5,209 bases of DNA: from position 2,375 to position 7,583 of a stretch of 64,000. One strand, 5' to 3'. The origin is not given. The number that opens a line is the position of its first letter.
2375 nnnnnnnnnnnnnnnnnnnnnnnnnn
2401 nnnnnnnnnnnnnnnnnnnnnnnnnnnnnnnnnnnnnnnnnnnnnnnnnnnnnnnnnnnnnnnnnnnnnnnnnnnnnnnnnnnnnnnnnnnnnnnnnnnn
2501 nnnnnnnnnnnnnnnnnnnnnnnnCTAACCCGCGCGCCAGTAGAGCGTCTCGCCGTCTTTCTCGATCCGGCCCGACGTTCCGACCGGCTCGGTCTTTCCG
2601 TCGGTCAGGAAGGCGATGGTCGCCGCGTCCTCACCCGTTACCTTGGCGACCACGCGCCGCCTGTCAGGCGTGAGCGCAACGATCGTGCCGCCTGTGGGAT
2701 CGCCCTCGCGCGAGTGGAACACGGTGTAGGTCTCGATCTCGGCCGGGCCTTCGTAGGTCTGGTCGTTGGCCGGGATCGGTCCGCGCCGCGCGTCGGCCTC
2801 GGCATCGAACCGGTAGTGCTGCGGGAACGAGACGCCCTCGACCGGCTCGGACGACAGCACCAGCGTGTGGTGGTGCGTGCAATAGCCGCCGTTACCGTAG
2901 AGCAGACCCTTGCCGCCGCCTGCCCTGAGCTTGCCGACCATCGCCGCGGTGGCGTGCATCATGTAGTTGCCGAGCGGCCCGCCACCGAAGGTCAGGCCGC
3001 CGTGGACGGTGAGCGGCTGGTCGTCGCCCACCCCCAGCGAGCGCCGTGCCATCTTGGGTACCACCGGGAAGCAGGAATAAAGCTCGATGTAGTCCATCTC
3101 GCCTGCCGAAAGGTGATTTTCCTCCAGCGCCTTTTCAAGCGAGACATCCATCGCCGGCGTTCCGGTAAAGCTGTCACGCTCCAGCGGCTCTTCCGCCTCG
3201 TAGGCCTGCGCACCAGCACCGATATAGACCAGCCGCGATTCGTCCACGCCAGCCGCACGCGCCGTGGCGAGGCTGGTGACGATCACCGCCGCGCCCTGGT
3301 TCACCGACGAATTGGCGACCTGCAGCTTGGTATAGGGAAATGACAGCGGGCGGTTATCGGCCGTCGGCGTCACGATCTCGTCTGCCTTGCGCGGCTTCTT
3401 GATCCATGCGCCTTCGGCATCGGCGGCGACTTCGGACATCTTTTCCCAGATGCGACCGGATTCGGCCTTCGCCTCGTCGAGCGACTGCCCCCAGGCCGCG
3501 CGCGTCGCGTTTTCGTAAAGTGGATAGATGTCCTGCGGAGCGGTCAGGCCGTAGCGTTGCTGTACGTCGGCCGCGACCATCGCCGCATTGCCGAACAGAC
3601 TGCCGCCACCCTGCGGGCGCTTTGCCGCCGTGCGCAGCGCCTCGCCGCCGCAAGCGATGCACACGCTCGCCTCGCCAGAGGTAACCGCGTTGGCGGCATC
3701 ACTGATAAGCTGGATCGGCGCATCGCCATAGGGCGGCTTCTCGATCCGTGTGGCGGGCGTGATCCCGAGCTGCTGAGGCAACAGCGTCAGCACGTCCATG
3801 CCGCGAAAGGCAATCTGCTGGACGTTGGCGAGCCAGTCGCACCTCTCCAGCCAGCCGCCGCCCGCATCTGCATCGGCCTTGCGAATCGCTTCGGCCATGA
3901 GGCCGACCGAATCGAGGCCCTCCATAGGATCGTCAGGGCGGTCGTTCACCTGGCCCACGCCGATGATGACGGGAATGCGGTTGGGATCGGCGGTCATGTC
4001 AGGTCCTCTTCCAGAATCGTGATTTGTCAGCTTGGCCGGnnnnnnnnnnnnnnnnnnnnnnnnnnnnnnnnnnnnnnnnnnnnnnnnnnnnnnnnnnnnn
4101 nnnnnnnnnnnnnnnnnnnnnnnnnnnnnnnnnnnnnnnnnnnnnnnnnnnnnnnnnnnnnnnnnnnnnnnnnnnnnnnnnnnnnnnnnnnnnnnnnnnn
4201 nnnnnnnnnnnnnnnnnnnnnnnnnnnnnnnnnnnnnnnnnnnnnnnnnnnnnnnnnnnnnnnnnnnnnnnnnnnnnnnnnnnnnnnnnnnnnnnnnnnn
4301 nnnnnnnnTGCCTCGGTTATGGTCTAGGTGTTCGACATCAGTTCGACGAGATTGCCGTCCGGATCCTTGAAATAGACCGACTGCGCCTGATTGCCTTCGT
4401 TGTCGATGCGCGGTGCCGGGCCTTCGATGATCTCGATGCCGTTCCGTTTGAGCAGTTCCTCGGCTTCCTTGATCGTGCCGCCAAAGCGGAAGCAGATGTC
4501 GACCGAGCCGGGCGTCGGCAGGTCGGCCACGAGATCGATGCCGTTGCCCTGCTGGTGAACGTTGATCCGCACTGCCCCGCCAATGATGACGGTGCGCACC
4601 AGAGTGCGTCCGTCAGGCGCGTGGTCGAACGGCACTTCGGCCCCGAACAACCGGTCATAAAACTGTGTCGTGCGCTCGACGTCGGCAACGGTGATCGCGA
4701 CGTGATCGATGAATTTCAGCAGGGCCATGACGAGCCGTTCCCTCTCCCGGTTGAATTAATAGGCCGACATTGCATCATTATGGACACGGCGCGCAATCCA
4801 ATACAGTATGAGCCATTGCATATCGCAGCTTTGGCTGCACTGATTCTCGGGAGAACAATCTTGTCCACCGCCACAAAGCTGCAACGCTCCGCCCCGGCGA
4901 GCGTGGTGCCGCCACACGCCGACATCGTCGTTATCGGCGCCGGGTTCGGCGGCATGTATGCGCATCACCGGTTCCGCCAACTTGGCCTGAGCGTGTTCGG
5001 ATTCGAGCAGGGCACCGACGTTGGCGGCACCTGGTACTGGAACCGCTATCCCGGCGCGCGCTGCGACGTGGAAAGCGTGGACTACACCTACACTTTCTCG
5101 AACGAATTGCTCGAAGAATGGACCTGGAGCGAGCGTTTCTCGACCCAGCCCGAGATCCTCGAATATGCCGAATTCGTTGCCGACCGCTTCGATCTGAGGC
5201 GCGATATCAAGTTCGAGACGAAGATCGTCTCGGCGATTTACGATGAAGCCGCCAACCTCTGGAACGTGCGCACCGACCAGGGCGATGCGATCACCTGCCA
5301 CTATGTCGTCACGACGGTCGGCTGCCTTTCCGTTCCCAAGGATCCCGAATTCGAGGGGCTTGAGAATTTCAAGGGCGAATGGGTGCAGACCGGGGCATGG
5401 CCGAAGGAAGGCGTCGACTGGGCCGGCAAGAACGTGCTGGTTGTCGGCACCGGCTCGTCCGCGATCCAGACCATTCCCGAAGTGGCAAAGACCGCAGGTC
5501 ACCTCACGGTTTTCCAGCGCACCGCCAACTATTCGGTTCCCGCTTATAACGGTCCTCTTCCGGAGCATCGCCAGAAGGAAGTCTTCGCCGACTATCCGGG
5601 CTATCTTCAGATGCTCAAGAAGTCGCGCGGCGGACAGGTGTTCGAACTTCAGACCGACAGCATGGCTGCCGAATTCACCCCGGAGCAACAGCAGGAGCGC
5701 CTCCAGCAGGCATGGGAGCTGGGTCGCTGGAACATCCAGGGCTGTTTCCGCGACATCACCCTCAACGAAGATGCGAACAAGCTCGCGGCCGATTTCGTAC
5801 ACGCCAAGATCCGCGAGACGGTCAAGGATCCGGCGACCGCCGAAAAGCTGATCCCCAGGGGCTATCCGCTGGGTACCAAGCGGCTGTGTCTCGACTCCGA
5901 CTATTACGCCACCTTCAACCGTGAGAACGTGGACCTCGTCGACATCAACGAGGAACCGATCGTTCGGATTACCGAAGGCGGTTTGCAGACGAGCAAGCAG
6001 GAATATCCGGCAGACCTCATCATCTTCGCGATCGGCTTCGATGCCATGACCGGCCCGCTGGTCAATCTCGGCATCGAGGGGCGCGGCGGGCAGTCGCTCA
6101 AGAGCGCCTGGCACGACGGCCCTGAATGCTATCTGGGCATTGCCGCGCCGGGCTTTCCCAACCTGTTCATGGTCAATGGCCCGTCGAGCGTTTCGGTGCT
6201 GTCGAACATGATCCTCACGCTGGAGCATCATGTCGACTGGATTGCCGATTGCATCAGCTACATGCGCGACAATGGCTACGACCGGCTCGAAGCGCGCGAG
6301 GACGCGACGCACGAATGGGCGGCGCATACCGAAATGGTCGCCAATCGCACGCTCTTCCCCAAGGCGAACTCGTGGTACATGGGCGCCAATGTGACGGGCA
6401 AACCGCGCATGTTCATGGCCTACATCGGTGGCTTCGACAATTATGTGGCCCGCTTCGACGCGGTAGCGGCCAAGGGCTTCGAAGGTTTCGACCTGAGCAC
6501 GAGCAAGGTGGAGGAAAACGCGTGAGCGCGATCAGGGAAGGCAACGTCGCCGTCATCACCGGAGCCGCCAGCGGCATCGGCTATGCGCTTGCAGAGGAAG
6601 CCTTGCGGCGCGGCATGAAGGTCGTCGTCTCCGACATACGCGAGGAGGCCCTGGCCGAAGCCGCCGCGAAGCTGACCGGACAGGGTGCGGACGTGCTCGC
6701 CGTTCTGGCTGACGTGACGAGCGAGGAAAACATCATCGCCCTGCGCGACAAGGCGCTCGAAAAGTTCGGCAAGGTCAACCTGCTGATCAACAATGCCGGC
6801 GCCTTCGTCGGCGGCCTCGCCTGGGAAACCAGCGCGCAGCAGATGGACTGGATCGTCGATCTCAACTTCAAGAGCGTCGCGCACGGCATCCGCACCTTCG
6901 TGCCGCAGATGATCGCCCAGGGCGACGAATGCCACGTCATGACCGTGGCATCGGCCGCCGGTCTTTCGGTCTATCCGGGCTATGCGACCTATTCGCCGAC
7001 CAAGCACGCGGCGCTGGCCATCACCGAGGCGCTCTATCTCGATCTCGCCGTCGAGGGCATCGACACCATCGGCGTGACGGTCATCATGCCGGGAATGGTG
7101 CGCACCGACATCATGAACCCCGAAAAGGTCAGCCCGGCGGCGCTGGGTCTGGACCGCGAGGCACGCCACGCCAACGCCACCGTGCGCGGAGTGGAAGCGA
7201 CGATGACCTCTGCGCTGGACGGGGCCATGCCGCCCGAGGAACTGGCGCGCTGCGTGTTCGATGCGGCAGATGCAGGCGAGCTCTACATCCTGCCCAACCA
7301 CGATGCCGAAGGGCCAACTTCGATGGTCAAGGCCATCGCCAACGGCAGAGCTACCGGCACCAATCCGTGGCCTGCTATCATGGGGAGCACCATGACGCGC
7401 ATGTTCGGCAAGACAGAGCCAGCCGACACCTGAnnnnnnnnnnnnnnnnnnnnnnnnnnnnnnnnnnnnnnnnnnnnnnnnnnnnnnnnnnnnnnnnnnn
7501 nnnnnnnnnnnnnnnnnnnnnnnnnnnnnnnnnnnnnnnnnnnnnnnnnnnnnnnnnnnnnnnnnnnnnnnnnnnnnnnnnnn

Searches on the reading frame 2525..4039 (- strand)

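Call 22: search_protein_families(library=pfam, proteins=[window:2525-4039:-], max_evalue=0.00001)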
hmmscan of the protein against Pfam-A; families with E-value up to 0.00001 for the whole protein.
window:2525-4039:- (504 aa): 1 family
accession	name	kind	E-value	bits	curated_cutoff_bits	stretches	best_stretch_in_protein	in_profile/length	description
PF18313.7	TLP1_add_C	-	2.1e-13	50.4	26.1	1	421-497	10-83/83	Thiolase-like protein type 1 additional C-terminal domain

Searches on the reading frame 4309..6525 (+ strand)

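Call 22: search_protein_families(library=pfam, proteins=[window:4309-6525:+], max_evalue=0.00001)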
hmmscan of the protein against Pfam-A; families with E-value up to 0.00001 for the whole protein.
window:4309-6525:+ (738 aa): 4 families
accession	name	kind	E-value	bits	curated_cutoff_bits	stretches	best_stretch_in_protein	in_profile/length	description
PF13738.12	Pyr_redox_3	-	4.7e-13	49.5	30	1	207-408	1-199/305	Pyridine nucleotide-disulphide oxidoreductase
PF07992.20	Pyr_redox_2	-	5.7e-12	46.1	26.1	1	205-406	2-175/291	Pyridine nucleotide-disulphide oxidoreductase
PF00743.25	FMO-like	-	1.5e-11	43.9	22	1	206-406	4-216/532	Flavin-binding monooxygenase-like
PF13450.12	NAD_binding_8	-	9.3e-08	32.7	21.9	1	208-254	1-47/68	NAD(P)-binding Rossmann-like domain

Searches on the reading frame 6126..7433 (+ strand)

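Call 22: search_protein_families(library=pfam, proteins=[window:6126-7433:+], max_evalue=0.00001)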
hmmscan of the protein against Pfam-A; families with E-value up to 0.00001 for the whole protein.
window:6126-7433:+ (435 aa): 3 families
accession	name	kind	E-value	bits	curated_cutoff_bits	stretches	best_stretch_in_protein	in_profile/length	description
PF00106.31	adh_short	-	1.4e-44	152.3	26.6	1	140-332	1-189/195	short chain dehydrogenase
PF13561.12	adh_short_C2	-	8.6e-31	107.8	27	1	146-332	1-183/236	Enoyl-(Acyl carrier protein) reductase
PF08659.16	KR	-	3.5e-08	34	22.6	1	142-294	3-154/180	KR domain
